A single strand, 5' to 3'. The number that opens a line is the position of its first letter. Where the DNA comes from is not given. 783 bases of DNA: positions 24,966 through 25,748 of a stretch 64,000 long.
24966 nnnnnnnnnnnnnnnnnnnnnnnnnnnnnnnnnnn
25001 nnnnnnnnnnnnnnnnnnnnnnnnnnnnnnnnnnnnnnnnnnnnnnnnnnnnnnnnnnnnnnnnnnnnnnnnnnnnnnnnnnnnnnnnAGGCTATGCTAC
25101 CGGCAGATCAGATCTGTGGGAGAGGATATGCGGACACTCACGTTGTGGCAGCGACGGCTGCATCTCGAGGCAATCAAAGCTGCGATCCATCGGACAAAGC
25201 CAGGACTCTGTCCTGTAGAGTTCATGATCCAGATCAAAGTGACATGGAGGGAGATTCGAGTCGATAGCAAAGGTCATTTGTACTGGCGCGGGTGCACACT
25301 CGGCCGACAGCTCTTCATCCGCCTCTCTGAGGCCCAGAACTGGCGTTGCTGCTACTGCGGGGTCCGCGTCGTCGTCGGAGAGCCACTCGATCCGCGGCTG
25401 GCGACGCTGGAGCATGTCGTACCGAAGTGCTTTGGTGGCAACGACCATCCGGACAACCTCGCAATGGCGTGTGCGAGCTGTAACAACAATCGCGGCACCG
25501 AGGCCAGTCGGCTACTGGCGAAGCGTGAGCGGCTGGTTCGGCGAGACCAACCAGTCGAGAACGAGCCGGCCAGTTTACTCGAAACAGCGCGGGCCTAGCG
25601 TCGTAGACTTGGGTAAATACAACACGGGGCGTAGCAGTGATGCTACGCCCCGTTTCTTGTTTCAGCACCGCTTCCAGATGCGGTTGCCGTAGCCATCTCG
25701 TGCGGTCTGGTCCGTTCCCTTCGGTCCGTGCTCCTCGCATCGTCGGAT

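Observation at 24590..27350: GC-rich ~2.7 kb insert between recR and the DEAD-box helicase carrying HNH endonuclease, HIT-like and NT5C-type deoxynucleotidase genes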

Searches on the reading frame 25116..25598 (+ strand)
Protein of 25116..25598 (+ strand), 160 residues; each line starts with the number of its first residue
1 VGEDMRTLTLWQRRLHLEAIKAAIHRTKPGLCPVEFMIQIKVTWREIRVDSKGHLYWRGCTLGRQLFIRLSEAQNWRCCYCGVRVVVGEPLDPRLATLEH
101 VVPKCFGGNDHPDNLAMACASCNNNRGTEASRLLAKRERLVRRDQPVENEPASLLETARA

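Call 4: search_protein_families(library=pfam, proteins=[window:25116-25598:+], max_evalue=0.01)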
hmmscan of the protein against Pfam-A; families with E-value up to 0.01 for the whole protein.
window:25116-25598:+ (160 aa): 2 families
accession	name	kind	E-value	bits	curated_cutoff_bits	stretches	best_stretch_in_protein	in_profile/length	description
PF01844.29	HNH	-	1.1e-07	32.3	21.4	1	78-128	1-46/47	HNH endonuclease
PF14279.12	HNH_5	-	2.6e-07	30.9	27.5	1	96-131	13-48/56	HNH endonuclease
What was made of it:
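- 25128..25598 (+): HNH endonuclease, 156 aa: an N-terminal helical domain plus a zinc-bound beta-beta-alpha-Me nuclease. Pfam HNH at 1.1e-7, scanned on the longer ORF starting at 25116 (call 4).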

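Call 14: search_protein_families(library=ncbifam, proteins=[window:25116-25598:+], max_evalue=0.1)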
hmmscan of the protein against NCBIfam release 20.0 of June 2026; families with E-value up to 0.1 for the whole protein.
window:25116-25598:+ (160 aa): 6 families
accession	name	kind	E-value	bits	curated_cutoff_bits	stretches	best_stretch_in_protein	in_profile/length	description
NF040563.1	guided_IscB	equivalog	1.1e-09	37.9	175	1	52-145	169-254/314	RNA-guided endonuclease IscB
NF049971.1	CRISPR_Cas9d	exception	6.8e-07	28.3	375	1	68-127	538-594/986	type II CRISPR RNA-guided endonuclease Cas9d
TIGR01865.2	cas_Csn1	equivalog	0.00058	18.2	100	1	68-128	566-626/1070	type II CRISPR RNA-guided endonuclease Cas9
NF001607.0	PRK00398.1-4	equivalog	0.0054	16.4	89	1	58-86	11-39/53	DNA-directed RNA polymerase subunit P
NF001606.0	PRK00398.1-3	equivalog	0.013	15.3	72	1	69-89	13-33/44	DNA-directed RNA polymerase subunit P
TIGR02646.1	TIGR02646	subfamily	0.041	13.9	52.15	1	65-120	14-65/144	retron system putative HNH endonuclease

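Call 15: search_protein_families(library=phrogs, proteins=[window:25116-25598:+], max_evalue=0.1)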
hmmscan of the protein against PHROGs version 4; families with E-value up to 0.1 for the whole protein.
window:25116-25598:+ (160 aa): 35 families (the best 25 are shown)
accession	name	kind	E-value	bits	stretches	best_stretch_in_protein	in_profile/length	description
phrog_9545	-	DNA, RNA and nucleotide metabolism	4.3e-15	56.9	1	66-131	101-169/206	HNH endonuclease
phrog_8660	-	DNA, RNA and nucleotide metabolism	4.9e-13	50.6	1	68-128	117-178/196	HNH endonuclease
phrog_2118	-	DNA, RNA and nucleotide metabolism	7.7e-13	49.6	1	70-128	171-223/301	HNH endonuclease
phrog_16726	-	DNA, RNA and nucleotide metabolism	5.1e-12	47.1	1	74-129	92-143/308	HNH endonuclease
phrog_2214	-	DNA, RNA and nucleotide metabolism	9.2e-12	45.8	1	54-133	172-243/429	HNH endonuclease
phrog_6050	-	DNA, RNA and nucleotide metabolism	3e-10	40.5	1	71-130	307-361/402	HNH endonuclease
phrog_5718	-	DNA, RNA and nucleotide metabolism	1.1e-09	38.9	1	72-133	125-180/394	HNH endonuclease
phrog_338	-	DNA, RNA and nucleotide metabolism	4e-09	37.3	1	69-132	202-265/340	HNH endonuclease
phrog_589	-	DNA, RNA and nucleotide metabolism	8.8e-09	36.4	1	72-143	88-155/179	HNH endonuclease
phrog_14314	-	DNA, RNA and nucleotide metabolism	9.4e-09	36.9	1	74-126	15-61/252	HNH endonuclease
phrog_1271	-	DNA, RNA and nucleotide metabolism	2.7e-08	34.6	1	69-139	259-328/361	HNH endonuclease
phrog_1035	-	DNA, RNA and nucleotide metabolism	4.2e-07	31.1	1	70-129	154-213/271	endonuclease VII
phrog_333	-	DNA, RNA and nucleotide metabolism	2.8e-06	28.6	1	72-153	30-104/138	HNH endonuclease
phrog_7785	-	DNA, RNA and nucleotide metabolism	3.8e-06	27.9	1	78-130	73-115/147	HNH endonuclease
phrog_960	-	DNA, RNA and nucleotide metabolism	5.1e-06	25.8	1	75-147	227-295/991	HNH endonuclease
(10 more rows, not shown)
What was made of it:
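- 25128..25598 (+): Many PHROG HNH families, down to 4e-15 (call 15).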

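Call 20: search_protein_families(library=padloc, proteins=[window:25116-25598:+], max_evalue=0.01)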
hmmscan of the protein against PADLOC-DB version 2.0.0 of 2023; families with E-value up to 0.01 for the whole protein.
window:25116-25598:+ (160 aa): 25 families
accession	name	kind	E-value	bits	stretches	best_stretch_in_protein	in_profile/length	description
PDLC00345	PtuB1|PtuB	-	4.3e-08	31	1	68-139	44-114/223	Unknown function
PDLC00325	PtuB1|PtuB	-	2.3e-07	28.6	1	72-135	48-110/213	Unknown function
PDLC00313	PtuB1|PtuB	-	9.6e-06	23.2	1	66-141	42-114/240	Unknown function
PDLC03885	NsnC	-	1.4e-05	23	1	45-125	12-91/255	-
PDLC00339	PtuB1|PtuB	-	2e-05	22.5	1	113-158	112-157/261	Unknown function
PDLC00335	PtuB1|PtuB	-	2.9e-05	21.7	1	72-130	45-102/214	Unknown function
PDLC00337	PtuB1|PtuB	-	7.1e-05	20.8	1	70-132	51-110/216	Unknown function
PDLC00352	PtuB1|PtuB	-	0.00013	19.7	1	69-124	40-94/206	Unknown function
PDLC00354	PtuB1|PtuB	-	0.0002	19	1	73-126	46-98/204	Unknown function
PDLC04255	PDC-M01B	-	0.00024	18.9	1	61-129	93-154/285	-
PDLC04248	PDC-M01B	-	0.0003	18.8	1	63-131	21-83/216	-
PDLC04251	PDC-M01B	-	0.0003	18.3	1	58-130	81-146/279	-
PDLC00350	PtuB1|PtuB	-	0.00058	17.8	1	72-130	46-103/224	Unknown function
PDLC00332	PtuB1|PtuB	-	0.00077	17.4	1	68-125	40-90/212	Unknown function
PDLC04259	PDC-M01B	-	0.00084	17.4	1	63-131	83-143/277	-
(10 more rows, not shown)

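Call 41: find_homologous_proteins(query=window:25128-25598:+)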
Query window:25128-25598:+ (156 aa): 20 proteins with E <= 0.001 among 100 candidates.
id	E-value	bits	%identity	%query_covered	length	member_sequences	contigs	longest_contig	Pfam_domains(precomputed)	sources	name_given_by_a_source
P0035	4.6e-91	321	87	100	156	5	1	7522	PF01844.30,PF14279.13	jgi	jgi:5-methylcytosine-specific restriction endonuclease McrA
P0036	7.0e-43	164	60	77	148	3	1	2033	PF01844.30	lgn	-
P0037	1.5e-40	156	54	78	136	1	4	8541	PF01844.30,PF14279.13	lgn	-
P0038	5.3e-38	148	53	78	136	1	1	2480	PF01844.30,PF14279.13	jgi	jgi:hypothetical protein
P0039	4.6e-31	126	53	72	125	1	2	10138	PF01844.30,PF14279.13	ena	-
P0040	9.6e-29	118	50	71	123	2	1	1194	PF01844.30,PF14279.13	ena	-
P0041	9.1e-28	115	48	74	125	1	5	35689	PF01844.30,PF14279.13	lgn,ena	-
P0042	6.3e-27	112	50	68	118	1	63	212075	PF01844.30,PF14279.13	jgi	jgi:hypothetical protein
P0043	2.2e-25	107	46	73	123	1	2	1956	PF13395.13,PF01844.30,PF14279.13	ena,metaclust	metaclust:\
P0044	1.6e-24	104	45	73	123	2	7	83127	PF13395.13,PF01844.30,PF14279.13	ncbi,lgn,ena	-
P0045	2.6e-24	104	48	71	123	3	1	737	PF01844.30,PF14279.13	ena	-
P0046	1.5e-23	101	48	72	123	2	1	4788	PF01844.30,PF14279.13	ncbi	-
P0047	1.4e-19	88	43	71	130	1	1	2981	-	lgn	-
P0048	5.0e-19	87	52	53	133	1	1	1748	PF01844.30,PF14279.13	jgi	jgi:hypothetical protein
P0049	4.3e-18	84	42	69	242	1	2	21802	-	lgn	-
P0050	7.5e-18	83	51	51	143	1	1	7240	PF01844.30,PF14279.13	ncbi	-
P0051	2.5e-17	81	52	54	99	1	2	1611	PF01844.30,PF14279.13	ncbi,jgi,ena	jgi:5-methylcytosine-specific restriction endonuclease McrA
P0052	1.6e-15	75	63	39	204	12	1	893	PF01844.30,PF14279.13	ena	-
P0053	4.5e-14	70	54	46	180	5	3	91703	PF01844.30,PF14279.13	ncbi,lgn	ncbi:HNH endonuclease [compost metagenome]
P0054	5.8e-14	70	53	46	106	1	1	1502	PF01844.30,PF14279.13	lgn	-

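Call 42: find_encoding_contigs(protein=P0035, flank=8000, max_places=3)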
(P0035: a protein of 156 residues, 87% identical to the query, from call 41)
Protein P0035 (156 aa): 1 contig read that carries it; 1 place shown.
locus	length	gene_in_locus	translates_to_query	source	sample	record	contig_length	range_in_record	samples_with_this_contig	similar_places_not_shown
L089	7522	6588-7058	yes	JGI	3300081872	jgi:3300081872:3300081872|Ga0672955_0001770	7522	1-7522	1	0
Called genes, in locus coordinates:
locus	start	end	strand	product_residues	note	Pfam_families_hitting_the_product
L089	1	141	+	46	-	?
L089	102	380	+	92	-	PF01016:Ribosomal_L27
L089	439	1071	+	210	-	PF01810:LysE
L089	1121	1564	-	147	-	PF01281:Ribosomal_L9_N, PF03948:Ribosomal_L9_C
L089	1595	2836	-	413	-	PF00595:PDZ, PF13180:PDZ_2, PF17820:PDZ_6, PF03572:Peptidase_S41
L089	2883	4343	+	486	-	PF01406:tRNA-synt_1e, PF09334:tRNA-synt_1g (faint), PF23493:CysS_C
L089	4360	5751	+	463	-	PF00772:DnaB, PF13481:AAA_25, PF03796:DnaB_C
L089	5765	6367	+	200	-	PF21176:RecR_HhH, PF01751:Toprim (weak), PF13662:Toprim_4, PF21175:RecR_C (weak)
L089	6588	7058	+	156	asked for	PF01844:HNH (weak), PF14279:HNH_5 (weak)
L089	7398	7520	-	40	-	?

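Call 43: find_encoding_contigs(protein=P0037, flank=8000, max_places=3)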
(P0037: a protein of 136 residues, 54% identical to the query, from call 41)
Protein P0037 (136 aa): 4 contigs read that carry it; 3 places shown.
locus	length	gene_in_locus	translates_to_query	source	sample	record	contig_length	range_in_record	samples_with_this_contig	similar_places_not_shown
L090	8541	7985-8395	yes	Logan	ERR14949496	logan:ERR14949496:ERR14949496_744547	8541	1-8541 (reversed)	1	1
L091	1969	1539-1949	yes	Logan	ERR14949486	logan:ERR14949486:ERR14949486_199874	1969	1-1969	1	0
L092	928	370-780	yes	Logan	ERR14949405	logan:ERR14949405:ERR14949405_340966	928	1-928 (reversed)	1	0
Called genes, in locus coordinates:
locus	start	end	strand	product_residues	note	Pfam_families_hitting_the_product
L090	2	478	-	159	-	?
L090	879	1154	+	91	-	PF01016:Ribosomal_L27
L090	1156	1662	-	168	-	-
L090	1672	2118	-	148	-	PF01281:Ribosomal_L9_N, PF03948:Ribosomal_L9_C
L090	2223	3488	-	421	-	PF00595:PDZ, PF13180:PDZ_2, PF17820:PDZ_6, PF03572:Peptidase_S41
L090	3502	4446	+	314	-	PF01544:CorA, PF20990:DUF2207_C (weak)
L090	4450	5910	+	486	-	PF00133:tRNA-synt_1 (faint), PF01921:tRNA-synt_1f (faint), PF01406:tRNA-synt_1e, PF09334:tRNA-synt_1g (weak)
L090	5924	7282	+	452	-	PF00772:DnaB, PF13481:AAA_25, PF03796:DnaB_C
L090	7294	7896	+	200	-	PF21176:RecR_HhH, PF01751:Toprim, PF13662:Toprim_4, PF21175:RecR_C (weak)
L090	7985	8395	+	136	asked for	PF01844:HNH (weak), PF14279:HNH_5 (weak)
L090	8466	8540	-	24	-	?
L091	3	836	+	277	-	?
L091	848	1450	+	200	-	PF21176:RecR_HhH, PF01751:Toprim, PF13662:Toprim_4, PF21175:RecR_C (weak)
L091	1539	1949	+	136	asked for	PF01844:HNH (weak), PF14279:HNH_5 (weak)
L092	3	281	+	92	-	?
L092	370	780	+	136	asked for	PF01844:HNH (weak), PF14279:HNH_5 (weak)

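Call 45: find_encoding_contigs(protein=P0042, flank=6000, max_places=3)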
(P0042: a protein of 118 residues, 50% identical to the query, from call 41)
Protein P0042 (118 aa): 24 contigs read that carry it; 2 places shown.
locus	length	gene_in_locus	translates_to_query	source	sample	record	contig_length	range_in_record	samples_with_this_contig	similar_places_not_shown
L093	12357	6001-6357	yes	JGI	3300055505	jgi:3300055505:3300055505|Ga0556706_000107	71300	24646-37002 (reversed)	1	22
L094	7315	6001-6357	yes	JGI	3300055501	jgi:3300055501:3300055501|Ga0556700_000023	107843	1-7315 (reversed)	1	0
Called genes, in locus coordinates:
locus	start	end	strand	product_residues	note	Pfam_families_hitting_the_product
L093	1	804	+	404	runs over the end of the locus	-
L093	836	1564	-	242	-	PF02096:60KD_IMP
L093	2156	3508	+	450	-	PF11638:DnaA_N, PF01695:IstB_IS21, PF00308:Bac_DnaA, PF13173:AAA_14 (weak), PF13401:AAA_22 (faint), PF08299:Bac_DnaA_C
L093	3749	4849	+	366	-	PF00712:DNA_pol3_beta, PF02767:DNA_pol3_beta_2, PF02768:DNA_pol3_beta_3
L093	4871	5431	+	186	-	-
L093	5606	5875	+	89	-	-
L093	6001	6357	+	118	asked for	PF01844:HNH, PF14279:HNH_5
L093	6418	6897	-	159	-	-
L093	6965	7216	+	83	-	-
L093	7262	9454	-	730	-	PF00912:Transgly, PF00905:Transpeptidase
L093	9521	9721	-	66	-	-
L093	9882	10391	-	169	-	PF02075:RuvC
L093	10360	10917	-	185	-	PF20772:TACO1_YebC_N, PF01709:Transcrip_reg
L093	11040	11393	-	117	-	-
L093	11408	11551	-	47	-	-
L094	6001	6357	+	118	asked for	PF01844:HNH, PF14279:HNH_5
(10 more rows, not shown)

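Call 46: find_encoding_contigs(protein=P0044, flank=6000, max_places=3)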
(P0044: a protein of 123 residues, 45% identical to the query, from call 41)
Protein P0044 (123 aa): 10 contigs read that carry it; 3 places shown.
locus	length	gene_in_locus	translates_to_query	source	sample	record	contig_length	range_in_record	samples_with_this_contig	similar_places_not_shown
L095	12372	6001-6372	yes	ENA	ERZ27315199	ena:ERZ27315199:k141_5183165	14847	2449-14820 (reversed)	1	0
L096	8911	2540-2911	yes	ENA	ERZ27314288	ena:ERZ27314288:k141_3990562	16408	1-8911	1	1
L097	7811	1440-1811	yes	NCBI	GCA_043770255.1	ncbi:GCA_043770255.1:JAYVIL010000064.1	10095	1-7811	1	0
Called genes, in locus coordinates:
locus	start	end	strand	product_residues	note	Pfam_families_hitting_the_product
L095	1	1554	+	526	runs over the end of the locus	?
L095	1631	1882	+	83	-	-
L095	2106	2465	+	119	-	-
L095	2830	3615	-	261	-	-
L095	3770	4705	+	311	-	PF13518:HTH_28 (weak), PF13565:HTH_32 (weak), PF00665:rve, PF13683:rve_3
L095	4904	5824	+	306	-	-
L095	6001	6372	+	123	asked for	PF01844:HNH, PF13395:HNH_4 (weak), PF14279:HNH_5 (weak)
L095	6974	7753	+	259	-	-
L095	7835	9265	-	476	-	PF00929:RNase_T, PF16473:Rv2179c-like (weak), PF01541:GIY-YIG, PF27096:UvrC_M, PF27115:Cho_C (weak)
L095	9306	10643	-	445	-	PF00817:IMS, PF11799:IMS_C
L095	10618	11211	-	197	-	PF00717:Peptidase_S24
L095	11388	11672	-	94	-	-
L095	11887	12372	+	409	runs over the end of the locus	PF22807:TrAA12, PF07995:GSDH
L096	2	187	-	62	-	?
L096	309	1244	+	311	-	PF13518:HTH_28 (weak), PF13565:HTH_32 (weak), PF00665:rve, PF13683:rve_3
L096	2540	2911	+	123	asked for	PF01844:HNH, PF13395:HNH_4 (weak), PF14279:HNH_5 (weak)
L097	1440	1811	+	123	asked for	PF01844:HNH, PF13395:HNH_4 (weak), PF14279:HNH_5 (weak)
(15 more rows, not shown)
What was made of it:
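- More distant HNH relatives sit next to dnaA-dnaN, or near a peptidase S24 (LexA-type) gene, a Y-family polymerase (IMS) gene and a GIY-YIG/UvrC-type gene (calls 45, 46).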

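Call 50: search_solved_structures(query=window:25128-25598:+, max_evalue=0.1, show_alignments=1)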
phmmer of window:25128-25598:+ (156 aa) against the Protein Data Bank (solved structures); distinct sequences matched with E-value up to 0.1: 15.
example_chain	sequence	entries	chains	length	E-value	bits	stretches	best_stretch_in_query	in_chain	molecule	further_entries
8d2k_A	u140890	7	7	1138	8.2e-06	28.9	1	65-128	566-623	CRISPR-associated endonuclease, Csn1 family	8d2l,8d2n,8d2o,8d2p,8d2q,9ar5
4h9d_A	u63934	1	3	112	0.0005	23.1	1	68-122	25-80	HNH endonuclease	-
9k30_A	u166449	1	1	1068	0.0018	21.3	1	72-126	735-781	TbaIscB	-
9k31_A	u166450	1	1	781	0.0021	21.1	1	55-126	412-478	YnpsCas9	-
9k32_A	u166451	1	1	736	0.0046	20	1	65-125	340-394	HNH nuclease domain-containing protein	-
9wn6_B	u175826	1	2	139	0.017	18.1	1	62-126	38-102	CRISPR-associated endonuclease Cas9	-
6jhw_B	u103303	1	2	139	0.017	18.1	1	62-126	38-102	CRISPR-associated endonuclease Cas9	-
5vgb_A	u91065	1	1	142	0.018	18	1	62-126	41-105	CRISPR-associated endonuclease Cas9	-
9j1y_A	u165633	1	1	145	0.019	18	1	62-126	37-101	CRISPR-associated endonuclease Cas9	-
9j1z_B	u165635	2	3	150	0.02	17.9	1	62-126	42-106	CRISPR-associated endonuclease Cas9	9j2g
8if0_X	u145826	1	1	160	0.024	17.7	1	62-126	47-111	CRISPR-associated endonuclease Cas9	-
6j9n_A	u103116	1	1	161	0.024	17.6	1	62-126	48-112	CRISPR-associated endonuclease Cas9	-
6me0_C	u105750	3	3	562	0.029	17.4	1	74-131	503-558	Maturase reverse transcriptase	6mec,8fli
8w2z_A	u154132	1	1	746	0.072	16.1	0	69-123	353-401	HNH nuclease domain-containing protein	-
8zq9_B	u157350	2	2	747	0.077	16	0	69-123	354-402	a protein | HNH nuclease domain-containing protein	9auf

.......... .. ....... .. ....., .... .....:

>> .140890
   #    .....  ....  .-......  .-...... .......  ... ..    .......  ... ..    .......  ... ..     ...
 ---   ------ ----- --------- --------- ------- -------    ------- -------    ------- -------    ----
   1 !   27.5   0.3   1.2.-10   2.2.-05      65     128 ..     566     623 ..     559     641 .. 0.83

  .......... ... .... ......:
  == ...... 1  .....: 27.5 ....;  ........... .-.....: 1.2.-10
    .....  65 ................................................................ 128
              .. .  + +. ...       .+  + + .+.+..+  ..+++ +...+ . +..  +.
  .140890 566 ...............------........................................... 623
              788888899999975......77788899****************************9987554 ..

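Call 85: predict_structure(alignment_id=A8)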
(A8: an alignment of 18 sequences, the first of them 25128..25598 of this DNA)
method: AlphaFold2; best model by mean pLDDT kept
length: 156 residues; sequences in the alignment: 18
mean_pLDDT: 90.3   pTM: 0.77
mean pLDDT of the five models: 90.3, 89.7, 89.6, 89.2, 88.8
residues with pLDDT >= 90: 112; 70-90: 30; 50-70: 14; < 50: 0
segments of 3 or more residues with pLDDT < 50: none
pLDDT, mean of each block of 10 residues (from residue 1): 89 98 98 98 94 96 97 97 88 94 95 95 86 88 64 54
secondary structure, 60 per line:
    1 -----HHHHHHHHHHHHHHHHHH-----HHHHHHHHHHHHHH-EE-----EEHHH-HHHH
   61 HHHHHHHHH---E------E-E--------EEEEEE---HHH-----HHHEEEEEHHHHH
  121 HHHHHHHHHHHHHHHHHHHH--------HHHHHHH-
elements in order: H6-23 H29-42 H57-69 E91-96 E111-115 H116-140 H149-155
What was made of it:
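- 25128..25598 (+): AF2 pLDDT is 90.3 (call 85).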

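Call 90: fold_search(model_id=the predicted structure, library=pdb)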
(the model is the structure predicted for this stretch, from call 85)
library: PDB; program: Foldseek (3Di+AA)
matches with E <= 10: 138; with E <= 0.001: 0
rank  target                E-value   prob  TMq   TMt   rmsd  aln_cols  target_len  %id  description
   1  4h9d_C                2.9e-02  1.00  0.25  0.45   4.3        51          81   35  Crystal Structure of Mn-dependent Gme HNH nicking endonuclease from Geobacter metallireducens GS-15, Northeast Structu (released 2012-10-10)
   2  9j2g_A                3.3e-02  0.97  0.31  0.35   8.9       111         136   18  Crystal structure of Nme1Cas9 HNH domain bound to anti-CRISPR AcrIIC1Vei (released 2026-03-04)
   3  4h9d_A                3.9e-02  0.96  0.24  0.37   8.1        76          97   29  Crystal Structure of Mn-dependent Gme HNH nicking endonuclease from Geobacter metallireducens GS-15, Northeast Structu (released 2012-10-10)
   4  9j1y_A                5.4e-02  0.97  0.34  0.37   9.0       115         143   19  Crystal structure of Nme1Cas9 HNH domain bound to anti-CRISPR AcrIIC1Boe. (released 2026-03-04)
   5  6ghc_B                6.5e-02  0.85  0.31  0.18  13.9       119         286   13  Modification dependent EcoKMcrA restriction endonuclease (released 2018-08-08)
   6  9k32_A                6.9e-02  0.80  0.35  0.09  10.4       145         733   20  Cryo-EM structure of the NbaCas9-guide RNA-target DNA complex (released 2026-02-04)
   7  5vgb_A                1.1e-01  0.99  0.34  0.38   3.2        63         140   27  Crystal structure of NmeCas9 HNH domain bound to anti-CRISPR AcrIIC1 (released 2017-08-30)
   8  4h9d_B                1.3e-01  0.84  0.24  0.40   5.7        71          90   30  Crystal Structure of Mn-dependent Gme HNH nicking endonuclease from Geobacter metallireducens GS-15, Northeast Structu (released 2012-10-10)
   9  9j1z_A                1.4e-01  0.92  0.36  0.40   8.9       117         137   20  Crystal structure of Nme1Cas9 HNH domain bound to anti-CRISPR AcrIIC1Nme1ST (released 2026-03-04)
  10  9ar4_A                1.5e-01  0.82  0.35  0.06   9.7       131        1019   15  CryoEM structure of ThermoCas9 in post-cleavage state bound with the DNA containing NNNNCCA PAM (released 2025-02-26)
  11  6j9n_A                1.7e-01  0.90  0.35  0.36   9.1       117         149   20  NmeHNH+AcrIIC3 (released 2019-03-06)
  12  7mpz                  1.9e-01  0.98  0.32  0.36   3.2        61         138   23  HNH Nuclease Domain from G. stearothermophilus Cas9 (released 2021-12-22)
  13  9w04_A                1.9e-01  0.95  0.30  0.17   3.2        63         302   19  Cryo-EM structure of TasH-tigRNA-dsDNA complex (released 2026-03-11)
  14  8if0_X                1.9e-01  0.87  0.35  0.36   8.7       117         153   18  NmeHNH-AcrIIC1 complex (released 2024-04-24)
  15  6jdv_A                2.1e-01  0.85  0.36  0.06   8.5       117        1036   20  Crystal structure of Nme1Cas9 in complex with sgRNA and target DNA (ATATGATT PAM) in catalytic state (released 2019-11-06)
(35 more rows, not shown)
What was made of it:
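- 25128..25598 (+): The best fold matches are the Gme HNH nickase 4h9d and Cas9 HNH domains, all at weak Foldseek E-values of 0.03 or worse (call 90).
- On HNH endonuclease (PF01844, beta-beta-alpha-Me): The AF2 model (pLDDT 90.3) best matches HNH structures, though all at weak Foldseek E-values of 0.03 or worse (calls 85, 90).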
